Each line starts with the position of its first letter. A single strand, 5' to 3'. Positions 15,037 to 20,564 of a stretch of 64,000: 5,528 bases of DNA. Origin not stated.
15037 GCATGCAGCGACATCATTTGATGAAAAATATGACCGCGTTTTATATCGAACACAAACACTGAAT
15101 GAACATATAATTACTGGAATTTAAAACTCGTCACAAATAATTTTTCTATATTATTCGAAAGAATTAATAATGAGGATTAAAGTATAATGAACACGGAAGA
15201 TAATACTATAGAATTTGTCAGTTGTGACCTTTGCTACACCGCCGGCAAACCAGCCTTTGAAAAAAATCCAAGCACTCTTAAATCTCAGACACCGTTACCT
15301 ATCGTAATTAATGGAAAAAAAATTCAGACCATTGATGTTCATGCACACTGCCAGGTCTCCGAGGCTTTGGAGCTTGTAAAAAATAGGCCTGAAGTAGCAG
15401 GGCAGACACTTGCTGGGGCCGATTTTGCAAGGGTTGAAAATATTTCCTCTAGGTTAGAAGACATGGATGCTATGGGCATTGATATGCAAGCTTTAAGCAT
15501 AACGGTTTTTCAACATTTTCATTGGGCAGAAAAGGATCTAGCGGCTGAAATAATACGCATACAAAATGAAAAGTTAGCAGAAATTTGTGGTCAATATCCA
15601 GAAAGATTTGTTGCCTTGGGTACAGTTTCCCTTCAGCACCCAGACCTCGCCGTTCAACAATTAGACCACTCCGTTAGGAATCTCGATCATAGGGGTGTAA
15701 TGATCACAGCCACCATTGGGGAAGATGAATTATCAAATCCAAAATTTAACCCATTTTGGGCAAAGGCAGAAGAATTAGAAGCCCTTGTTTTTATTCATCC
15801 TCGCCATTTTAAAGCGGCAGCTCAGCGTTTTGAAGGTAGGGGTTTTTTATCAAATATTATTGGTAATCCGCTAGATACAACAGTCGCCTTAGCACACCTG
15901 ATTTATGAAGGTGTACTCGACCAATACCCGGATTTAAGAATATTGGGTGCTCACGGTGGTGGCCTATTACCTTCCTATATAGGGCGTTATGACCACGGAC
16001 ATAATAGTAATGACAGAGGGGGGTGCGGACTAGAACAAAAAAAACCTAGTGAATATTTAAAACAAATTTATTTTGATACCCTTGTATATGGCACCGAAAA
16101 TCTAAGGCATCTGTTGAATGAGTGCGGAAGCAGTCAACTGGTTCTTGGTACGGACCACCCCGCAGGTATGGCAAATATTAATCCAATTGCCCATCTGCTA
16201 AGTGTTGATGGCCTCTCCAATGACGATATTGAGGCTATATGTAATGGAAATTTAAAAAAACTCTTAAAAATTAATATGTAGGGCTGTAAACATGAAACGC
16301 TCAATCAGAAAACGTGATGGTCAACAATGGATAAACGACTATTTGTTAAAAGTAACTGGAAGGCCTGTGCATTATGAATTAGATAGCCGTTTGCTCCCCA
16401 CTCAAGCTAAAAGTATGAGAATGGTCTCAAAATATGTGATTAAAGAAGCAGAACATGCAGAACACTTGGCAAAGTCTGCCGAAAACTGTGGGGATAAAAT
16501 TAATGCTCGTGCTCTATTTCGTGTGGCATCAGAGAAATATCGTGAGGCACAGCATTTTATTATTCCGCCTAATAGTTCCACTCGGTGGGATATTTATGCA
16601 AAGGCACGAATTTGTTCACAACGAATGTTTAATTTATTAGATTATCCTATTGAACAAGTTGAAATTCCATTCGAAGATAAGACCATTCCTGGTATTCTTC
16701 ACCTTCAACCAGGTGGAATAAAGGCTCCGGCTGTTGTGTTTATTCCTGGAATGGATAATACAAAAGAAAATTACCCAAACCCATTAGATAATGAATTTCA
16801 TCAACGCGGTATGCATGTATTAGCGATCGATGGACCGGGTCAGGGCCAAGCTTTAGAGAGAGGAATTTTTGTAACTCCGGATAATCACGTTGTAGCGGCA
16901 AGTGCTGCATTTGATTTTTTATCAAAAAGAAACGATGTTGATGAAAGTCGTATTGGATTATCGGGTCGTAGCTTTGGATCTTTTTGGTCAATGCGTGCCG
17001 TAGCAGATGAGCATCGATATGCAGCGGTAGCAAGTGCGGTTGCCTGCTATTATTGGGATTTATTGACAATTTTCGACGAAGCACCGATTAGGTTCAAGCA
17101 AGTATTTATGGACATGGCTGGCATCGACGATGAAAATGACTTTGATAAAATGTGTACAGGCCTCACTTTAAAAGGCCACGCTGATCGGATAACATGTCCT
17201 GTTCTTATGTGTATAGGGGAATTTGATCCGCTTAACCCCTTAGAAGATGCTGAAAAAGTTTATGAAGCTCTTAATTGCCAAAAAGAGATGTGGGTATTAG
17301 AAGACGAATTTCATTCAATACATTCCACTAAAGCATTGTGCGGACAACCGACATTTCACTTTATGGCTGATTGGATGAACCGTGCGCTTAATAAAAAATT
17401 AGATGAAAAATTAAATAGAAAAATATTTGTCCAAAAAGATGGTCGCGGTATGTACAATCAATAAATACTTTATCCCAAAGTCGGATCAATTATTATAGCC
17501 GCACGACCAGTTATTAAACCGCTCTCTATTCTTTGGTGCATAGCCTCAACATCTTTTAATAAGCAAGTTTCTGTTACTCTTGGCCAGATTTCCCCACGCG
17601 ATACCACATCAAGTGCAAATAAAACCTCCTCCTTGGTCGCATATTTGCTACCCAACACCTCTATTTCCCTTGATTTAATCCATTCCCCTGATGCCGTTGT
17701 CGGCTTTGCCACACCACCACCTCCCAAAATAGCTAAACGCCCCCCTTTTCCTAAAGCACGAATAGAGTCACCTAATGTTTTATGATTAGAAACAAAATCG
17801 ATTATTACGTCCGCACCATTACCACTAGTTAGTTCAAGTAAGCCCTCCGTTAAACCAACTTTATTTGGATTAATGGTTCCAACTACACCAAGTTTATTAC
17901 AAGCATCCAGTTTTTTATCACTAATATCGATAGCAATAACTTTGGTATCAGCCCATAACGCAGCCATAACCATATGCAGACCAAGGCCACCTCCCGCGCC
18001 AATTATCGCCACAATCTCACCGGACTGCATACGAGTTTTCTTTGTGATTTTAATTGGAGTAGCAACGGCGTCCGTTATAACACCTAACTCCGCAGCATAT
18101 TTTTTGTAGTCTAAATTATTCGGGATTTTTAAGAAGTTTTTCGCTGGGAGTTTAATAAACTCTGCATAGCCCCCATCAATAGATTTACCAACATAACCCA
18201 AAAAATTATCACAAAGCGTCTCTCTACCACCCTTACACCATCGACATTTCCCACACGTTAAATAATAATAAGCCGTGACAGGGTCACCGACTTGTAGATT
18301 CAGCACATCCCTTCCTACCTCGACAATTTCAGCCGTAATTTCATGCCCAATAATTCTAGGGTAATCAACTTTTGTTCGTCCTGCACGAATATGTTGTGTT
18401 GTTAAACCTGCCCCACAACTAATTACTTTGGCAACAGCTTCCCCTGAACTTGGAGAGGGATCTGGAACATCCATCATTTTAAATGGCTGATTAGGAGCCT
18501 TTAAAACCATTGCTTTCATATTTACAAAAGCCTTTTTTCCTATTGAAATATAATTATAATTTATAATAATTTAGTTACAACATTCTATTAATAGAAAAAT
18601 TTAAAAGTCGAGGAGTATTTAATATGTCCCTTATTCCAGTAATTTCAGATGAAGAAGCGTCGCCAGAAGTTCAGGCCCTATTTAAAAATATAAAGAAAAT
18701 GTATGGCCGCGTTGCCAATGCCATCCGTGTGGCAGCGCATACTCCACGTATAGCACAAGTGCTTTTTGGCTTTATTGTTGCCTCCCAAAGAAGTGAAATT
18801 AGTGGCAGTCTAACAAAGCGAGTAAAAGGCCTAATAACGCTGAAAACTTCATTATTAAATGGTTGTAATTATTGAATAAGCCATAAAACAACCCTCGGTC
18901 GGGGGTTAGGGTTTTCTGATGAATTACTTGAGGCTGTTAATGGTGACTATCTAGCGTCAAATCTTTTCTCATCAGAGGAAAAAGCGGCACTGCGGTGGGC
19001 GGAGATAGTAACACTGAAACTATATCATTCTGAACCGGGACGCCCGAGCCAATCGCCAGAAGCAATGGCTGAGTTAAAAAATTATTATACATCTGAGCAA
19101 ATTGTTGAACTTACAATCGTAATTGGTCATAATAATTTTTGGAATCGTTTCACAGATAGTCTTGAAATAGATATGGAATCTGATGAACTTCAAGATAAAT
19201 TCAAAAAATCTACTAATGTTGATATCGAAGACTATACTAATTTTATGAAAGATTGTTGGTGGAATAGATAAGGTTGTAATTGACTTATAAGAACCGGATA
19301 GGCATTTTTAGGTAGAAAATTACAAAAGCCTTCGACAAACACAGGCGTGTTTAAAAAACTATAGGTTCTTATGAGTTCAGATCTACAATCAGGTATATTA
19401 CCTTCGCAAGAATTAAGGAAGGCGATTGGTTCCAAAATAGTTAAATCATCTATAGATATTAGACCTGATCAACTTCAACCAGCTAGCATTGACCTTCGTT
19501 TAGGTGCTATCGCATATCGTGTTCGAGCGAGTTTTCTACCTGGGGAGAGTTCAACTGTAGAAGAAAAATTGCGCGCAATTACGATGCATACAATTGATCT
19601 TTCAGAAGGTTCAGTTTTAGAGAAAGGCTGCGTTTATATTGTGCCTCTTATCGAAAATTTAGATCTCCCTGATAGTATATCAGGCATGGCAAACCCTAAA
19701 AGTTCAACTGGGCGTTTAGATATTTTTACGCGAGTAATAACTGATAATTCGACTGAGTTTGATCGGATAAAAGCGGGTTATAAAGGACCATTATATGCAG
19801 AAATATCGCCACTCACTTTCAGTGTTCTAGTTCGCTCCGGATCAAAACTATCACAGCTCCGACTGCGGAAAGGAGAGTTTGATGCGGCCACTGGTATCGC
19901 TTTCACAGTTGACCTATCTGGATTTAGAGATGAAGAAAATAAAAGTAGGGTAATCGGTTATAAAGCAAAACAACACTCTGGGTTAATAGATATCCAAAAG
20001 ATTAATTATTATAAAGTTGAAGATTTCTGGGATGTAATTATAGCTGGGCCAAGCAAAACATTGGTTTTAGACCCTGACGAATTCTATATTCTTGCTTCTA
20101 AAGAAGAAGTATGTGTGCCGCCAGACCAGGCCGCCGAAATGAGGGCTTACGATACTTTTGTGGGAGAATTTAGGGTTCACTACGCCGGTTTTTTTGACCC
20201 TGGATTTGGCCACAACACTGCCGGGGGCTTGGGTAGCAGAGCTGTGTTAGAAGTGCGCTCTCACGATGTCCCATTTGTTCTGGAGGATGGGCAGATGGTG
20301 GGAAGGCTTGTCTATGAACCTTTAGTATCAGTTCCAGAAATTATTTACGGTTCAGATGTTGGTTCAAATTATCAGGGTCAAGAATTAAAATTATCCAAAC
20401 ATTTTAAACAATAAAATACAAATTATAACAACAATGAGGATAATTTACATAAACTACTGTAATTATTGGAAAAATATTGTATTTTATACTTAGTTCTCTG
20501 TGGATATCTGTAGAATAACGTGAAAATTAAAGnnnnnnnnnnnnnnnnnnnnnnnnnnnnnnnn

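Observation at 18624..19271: AhpD/CMD-like gene with in-frame TGA at the second Cys of its CxxC motif: probable CxxU selenoprotein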

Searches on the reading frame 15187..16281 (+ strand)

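Call 35: search_protein_families(library=pfam, proteins=[window:15187-16281:+])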
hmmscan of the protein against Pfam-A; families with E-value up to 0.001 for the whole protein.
window:15187-16281:+ (364 aa): 1 family
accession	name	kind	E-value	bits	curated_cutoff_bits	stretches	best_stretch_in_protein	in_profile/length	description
PF04909.20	Amidohydro_2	-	6.9e-24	85.5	26.4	1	49-361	1-288/289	Amidohydrolase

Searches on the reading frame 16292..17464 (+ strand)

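Call 35: search_protein_families(library=pfam, proteins=[window:16292-17464:+])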
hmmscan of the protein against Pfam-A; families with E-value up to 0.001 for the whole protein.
window:16292-17464:+ (390 aa): 6 families
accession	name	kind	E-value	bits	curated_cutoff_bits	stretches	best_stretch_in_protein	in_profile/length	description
PF12146.15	Hydrolase_4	-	1.1e-13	51.6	27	1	147-256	6-115/239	Serine aminopeptidase, S33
PF00326.27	Peptidase_S9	-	1.3e-12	48.2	22.6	1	170-368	11-212/213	Prolyl oligopeptidase family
PF06500.17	FrsA-like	-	5.8e-10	39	22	1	114-323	162-377/414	Esterase FrsA-like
PF02129.25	Peptidase_S15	-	4.5e-06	27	23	0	159-251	46-128/262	X-Pro dipeptidyl-peptidase (S15 family)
PF00561.26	Abhydrolase_1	-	1.6e-05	25.1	25.8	0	146-248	1-99/245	alpha/beta hydrolase fold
PF05448.18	AXE1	-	0.00032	20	21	0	208-341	165-303/321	Acetyl xylan esterase (AXE1)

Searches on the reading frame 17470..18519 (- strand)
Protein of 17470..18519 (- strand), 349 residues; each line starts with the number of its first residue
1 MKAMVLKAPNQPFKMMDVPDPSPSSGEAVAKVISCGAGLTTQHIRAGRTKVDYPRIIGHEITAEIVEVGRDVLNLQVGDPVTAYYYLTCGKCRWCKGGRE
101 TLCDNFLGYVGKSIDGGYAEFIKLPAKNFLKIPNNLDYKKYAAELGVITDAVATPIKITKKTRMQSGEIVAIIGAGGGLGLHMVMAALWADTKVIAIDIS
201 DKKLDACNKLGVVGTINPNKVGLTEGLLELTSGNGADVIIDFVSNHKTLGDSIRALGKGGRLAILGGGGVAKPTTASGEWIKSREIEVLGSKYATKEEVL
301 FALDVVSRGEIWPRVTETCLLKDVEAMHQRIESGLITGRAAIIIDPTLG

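Call 35: search_protein_families(library=pfam, proteins=[window:17470-18519:-])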
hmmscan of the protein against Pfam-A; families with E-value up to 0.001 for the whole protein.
window:17470-18519:- (349 aa): 4 families
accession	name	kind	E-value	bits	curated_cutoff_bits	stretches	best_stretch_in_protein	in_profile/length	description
PF08240.17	ADH_N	-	1.8e-22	80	23.5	1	26-133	3-103/104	Alcohol dehydrogenase GroES-like domain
PF00107.32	ADH_zinc_N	-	1.2e-21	77.4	31.8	1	178-300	1-121/129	Zinc-binding dehydrogenase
PF13602.12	ADH_zinc_N_2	-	3.8e-08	34.8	27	1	228-339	16-131/134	Zinc-binding dehydrogenase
PF08242.18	Methyltransf_12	-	7.4e-05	23.8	30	0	173-246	3-76/98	Methyltransferase domain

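Call 67: find_encoding_contigs(protein=window:17470-18519:-, flank=1500, max_places=4)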
Protein window:17470-18519:- (349 aa): 3 contigs read that carry it; 3 places shown.
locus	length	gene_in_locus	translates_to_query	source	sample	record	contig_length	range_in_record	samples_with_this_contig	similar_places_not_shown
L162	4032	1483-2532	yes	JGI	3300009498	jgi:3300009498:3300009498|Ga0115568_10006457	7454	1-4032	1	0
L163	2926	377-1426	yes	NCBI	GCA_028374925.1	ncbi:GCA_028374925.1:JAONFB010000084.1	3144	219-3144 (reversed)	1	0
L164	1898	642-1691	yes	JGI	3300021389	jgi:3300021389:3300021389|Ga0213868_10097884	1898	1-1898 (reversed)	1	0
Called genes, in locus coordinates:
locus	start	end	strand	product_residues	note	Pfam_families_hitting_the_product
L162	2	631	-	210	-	?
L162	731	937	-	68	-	-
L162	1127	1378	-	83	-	-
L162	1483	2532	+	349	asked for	PF08240:ADH_N, PF00107:ADH_zinc_N, PF13602:ADH_zinc_N_2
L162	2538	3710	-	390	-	PF06500:FrsA-like, PF02129:Peptidase_S15 (faint), PF00561:Abhydrolase_1 (faint), PF12146:Hydrolase_4, PF00326:Peptidase_S9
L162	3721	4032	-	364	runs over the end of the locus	PF04909:Amidohydro_2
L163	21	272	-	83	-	-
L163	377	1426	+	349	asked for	PF08240:ADH_N, PF00107:ADH_zinc_N, PF13602:ADH_zinc_N_2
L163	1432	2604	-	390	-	PF06500:FrsA-like, PF02129:Peptidase_S15 (faint), PF00561:Abhydrolase_1 (faint), PF12146:Hydrolase_4, PF00326:Peptidase_S9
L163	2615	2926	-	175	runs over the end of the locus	PF04909:Amidohydro_2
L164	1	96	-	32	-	?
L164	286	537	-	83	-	-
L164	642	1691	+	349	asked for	PF08240:ADH_N, PF00107:ADH_zinc_N, PF13602:ADH_zinc_N_2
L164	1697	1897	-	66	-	?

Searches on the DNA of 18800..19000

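Call 30: search_rna_families(source=window, start=18800, end=19000, threshold=evalue, max_evalue=10)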
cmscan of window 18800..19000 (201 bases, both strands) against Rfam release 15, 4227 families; matches with E-value up to 10: 6.
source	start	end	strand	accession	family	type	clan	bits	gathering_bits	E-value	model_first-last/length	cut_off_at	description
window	18834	18915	+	RF01583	snoR01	Gene; snRNA; snoRNA; CD-box;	-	20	55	7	1-83/83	no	small nucleolar RNA snoR01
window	18885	18918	-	RF01791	F6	Gene; sRNA;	-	16.2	46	1.7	1-57/57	no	F6 TB sRNA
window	18910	18980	-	RF00715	mir-383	Gene; miRNA;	-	15.8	70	0.55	1-73/73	no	mir-383 microRNA precursor family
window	18912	18983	+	RF01279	snoR53Y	Gene; snRNA; snoRNA; CD-box;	CL00080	13.6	43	7.4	1-76/76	no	Small nucleolar RNA snoR53Y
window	18803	18883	+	RF01302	snoU36a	Gene; snRNA; snoRNA; CD-box;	CL00051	13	45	7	1-90/90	no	SnoRNA U36a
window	18890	18982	-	RF02503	Atu_C9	Gene; sRNA;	-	10.5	40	0.66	89-192/192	no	Rhizobiales sRNA Atu_C9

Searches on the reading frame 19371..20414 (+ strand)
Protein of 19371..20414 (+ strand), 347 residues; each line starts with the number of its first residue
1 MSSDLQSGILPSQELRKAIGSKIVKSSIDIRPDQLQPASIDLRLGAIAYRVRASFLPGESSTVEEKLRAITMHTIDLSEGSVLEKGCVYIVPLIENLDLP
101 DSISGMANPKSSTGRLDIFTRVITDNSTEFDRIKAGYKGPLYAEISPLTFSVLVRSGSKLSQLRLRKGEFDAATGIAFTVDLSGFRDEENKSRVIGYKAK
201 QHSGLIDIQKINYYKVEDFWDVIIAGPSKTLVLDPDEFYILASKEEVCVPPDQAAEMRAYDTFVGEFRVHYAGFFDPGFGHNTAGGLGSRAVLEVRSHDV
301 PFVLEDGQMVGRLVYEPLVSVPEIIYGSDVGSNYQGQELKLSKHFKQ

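Call 35: search_protein_families(library=pfam, proteins=[window:19371-20414:+])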
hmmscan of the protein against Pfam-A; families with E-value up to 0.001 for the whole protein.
window:19371-20414:+ (347 aa): 3 families
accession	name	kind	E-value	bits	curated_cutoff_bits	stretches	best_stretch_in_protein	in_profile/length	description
PF22569.1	DCD_C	-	5.3e-81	271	22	1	171-345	22-192/192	2'-deoxycytidine 5'-triphosphate deaminase (DCD), C-terminal domain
PF06559.16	DCD_N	-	1.4e-75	253.2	21.4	1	7-169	2-164/164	2'-deoxycytidine 5'-triphosphate deaminase (DCD) N-terminal domain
PF22769.1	DCD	-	4e-65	219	27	2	9-167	1-152/153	dCTP deaminase-like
